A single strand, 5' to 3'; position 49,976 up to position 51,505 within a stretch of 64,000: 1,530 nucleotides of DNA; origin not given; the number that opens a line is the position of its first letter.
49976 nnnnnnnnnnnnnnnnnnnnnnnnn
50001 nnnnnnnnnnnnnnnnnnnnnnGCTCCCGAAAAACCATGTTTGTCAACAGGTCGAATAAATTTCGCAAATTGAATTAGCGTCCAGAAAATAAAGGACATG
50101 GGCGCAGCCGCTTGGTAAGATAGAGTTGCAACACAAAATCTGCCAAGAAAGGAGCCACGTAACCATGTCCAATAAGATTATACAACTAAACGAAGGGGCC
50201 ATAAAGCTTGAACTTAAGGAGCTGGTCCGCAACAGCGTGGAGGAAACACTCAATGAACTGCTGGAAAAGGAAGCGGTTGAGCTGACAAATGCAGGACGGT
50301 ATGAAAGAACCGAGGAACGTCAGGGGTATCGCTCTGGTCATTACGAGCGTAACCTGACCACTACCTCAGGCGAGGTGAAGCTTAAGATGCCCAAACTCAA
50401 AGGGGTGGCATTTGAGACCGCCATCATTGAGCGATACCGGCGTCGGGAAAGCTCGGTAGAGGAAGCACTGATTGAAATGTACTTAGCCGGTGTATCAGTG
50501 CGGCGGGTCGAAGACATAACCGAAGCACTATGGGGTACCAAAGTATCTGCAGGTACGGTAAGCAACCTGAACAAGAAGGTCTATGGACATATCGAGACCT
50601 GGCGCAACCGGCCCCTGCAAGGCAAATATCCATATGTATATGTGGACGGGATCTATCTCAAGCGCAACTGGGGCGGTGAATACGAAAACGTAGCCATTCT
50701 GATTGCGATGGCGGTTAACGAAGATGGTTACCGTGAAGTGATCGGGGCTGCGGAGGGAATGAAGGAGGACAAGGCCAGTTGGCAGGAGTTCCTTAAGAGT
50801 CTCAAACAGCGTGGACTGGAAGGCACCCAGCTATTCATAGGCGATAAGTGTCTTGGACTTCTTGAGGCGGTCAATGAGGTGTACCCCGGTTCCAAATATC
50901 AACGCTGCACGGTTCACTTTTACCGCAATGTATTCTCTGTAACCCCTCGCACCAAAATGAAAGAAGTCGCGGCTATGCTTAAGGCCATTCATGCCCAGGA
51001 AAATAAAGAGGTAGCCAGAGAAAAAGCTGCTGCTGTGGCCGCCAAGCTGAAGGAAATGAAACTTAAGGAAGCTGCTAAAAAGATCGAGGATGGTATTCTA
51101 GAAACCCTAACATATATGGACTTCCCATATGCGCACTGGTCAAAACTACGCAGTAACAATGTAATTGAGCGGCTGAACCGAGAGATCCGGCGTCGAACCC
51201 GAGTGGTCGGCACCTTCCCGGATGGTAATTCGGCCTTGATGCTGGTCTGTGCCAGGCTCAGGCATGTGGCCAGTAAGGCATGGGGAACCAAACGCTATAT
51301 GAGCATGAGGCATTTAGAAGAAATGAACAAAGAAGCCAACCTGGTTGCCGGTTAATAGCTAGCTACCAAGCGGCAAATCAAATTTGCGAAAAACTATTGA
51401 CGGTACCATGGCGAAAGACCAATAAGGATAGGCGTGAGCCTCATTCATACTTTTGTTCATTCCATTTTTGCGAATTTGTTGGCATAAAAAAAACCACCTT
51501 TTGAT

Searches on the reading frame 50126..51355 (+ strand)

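Call 8: search_protein_families(library=pfam, proteins=[window:50126-51355:+], max_evalue=0.001)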
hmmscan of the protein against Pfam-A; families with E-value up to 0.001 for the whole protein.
window:50126-51355:+ (409 aa): 2 families
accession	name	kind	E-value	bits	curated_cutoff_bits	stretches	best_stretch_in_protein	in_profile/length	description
PF00872.24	Transposase_mut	-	4.3e-110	368.6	21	1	15-381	7-372/379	Transposase, Mutator family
PF10551.15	MULE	-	3.6e-07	31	27.6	1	171-268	2-99/99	MULE transposase domain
